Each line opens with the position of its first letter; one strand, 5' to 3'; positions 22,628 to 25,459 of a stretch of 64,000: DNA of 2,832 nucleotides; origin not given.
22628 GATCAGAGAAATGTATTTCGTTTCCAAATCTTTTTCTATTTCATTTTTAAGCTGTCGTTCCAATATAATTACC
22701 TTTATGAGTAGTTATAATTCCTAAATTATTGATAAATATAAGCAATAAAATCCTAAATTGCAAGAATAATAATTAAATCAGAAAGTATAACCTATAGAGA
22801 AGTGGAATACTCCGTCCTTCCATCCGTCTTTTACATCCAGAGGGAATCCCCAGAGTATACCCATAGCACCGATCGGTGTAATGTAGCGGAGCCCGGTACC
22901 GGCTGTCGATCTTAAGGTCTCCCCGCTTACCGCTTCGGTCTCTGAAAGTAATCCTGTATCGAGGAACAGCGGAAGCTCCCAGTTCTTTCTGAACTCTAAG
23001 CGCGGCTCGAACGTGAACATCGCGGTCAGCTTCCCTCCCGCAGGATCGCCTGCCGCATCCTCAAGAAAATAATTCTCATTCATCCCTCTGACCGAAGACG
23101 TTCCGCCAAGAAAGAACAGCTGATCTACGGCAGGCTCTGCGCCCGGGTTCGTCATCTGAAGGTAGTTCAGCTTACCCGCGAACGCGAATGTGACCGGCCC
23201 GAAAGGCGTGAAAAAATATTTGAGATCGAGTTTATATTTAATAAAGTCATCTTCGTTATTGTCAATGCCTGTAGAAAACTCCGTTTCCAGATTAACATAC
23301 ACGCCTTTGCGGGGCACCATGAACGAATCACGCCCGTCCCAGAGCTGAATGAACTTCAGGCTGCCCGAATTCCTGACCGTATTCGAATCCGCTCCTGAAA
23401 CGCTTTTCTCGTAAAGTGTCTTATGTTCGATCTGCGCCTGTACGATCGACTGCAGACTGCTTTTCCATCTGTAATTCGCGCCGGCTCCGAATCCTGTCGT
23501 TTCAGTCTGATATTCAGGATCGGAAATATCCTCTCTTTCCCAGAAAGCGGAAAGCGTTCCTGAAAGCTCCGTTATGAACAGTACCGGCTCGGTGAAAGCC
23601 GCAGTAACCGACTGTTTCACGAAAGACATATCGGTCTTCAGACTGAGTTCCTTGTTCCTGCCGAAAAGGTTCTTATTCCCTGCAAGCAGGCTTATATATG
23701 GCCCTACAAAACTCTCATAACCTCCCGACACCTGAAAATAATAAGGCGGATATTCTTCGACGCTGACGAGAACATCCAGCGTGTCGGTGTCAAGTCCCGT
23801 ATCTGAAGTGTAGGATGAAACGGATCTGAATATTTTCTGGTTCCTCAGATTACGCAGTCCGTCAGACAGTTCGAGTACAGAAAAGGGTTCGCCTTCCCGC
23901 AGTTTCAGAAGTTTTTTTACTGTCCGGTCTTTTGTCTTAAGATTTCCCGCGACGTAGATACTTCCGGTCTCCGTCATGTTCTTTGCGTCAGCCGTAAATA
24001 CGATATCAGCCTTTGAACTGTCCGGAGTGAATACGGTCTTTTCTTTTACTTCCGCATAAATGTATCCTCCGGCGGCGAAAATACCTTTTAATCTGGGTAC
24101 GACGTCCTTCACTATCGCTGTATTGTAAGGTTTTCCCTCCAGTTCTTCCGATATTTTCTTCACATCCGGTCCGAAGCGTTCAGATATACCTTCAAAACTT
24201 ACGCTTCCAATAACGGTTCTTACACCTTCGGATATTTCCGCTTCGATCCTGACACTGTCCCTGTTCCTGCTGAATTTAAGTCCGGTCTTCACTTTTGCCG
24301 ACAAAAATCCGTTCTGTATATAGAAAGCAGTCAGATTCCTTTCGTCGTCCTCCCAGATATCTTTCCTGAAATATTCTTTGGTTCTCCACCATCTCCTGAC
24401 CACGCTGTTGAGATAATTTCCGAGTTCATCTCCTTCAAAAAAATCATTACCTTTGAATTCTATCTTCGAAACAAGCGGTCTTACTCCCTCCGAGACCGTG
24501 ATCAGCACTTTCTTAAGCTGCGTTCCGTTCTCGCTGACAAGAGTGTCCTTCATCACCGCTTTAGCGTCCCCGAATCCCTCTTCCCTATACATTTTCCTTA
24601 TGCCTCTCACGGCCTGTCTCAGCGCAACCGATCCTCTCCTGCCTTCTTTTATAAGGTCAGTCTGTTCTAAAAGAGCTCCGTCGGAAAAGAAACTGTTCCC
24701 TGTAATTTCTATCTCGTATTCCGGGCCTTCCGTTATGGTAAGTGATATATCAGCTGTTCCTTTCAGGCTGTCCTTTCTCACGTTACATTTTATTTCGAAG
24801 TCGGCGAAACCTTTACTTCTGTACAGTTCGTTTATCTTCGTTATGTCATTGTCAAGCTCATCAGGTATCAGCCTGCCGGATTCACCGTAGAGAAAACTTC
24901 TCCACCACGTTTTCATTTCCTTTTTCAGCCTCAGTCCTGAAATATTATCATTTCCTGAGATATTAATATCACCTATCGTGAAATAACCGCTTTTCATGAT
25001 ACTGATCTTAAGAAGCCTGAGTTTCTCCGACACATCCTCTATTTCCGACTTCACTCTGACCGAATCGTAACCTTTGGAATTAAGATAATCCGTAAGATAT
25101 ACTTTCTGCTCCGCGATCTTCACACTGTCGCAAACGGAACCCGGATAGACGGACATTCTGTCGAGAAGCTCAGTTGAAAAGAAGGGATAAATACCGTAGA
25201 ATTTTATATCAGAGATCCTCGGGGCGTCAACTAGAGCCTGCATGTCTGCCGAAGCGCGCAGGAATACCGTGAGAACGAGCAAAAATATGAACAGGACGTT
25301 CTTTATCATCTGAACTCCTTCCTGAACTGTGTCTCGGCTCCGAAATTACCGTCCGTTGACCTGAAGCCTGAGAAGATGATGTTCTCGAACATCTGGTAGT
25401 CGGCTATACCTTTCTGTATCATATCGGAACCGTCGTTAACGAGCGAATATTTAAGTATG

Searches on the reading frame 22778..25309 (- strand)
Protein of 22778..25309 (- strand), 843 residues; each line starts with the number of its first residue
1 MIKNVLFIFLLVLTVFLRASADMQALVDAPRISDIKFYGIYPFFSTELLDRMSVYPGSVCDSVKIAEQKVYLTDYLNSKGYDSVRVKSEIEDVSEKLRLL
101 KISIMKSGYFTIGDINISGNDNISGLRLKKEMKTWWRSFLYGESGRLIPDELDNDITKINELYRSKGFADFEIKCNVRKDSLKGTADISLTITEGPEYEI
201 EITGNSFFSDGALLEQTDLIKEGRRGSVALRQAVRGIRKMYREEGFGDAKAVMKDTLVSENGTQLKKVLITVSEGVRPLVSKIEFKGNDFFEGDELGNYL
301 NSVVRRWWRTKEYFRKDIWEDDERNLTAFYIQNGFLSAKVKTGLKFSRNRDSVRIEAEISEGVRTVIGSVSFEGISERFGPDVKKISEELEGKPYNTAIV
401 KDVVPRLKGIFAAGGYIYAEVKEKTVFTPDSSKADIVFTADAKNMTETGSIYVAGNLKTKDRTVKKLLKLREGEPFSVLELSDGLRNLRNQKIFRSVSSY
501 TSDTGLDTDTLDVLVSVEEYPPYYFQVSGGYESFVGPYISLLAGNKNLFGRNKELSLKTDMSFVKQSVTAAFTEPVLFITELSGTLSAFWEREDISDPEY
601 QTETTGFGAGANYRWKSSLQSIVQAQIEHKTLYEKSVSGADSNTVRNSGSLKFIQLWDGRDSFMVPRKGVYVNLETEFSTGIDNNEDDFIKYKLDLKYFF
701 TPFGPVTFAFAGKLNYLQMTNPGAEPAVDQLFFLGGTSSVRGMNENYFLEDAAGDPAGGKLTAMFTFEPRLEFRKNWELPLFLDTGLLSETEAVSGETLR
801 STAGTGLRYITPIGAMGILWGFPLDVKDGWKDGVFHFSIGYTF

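Call 31: search_protein_families(library=pfam, proteins=[window:22778-25309:-], max_evalue=0.0001)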
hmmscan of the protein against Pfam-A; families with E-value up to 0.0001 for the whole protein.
window:22778-25309:- (843 aa): 3 families
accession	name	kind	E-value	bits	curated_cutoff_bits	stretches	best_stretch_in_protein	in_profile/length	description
PF07244.20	POTRA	-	7.5e-43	145.6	21.3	3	111-195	2-79/79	Surface antigen variable number repeat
PF01103.29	Omp85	-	3.9e-37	128.9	24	1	547-843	1-325/325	Omp85 superfamily domain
PF08479.16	POTRA_2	-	4e-07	30.2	24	0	199-256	5-62/76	POTRA domain, ShlB-type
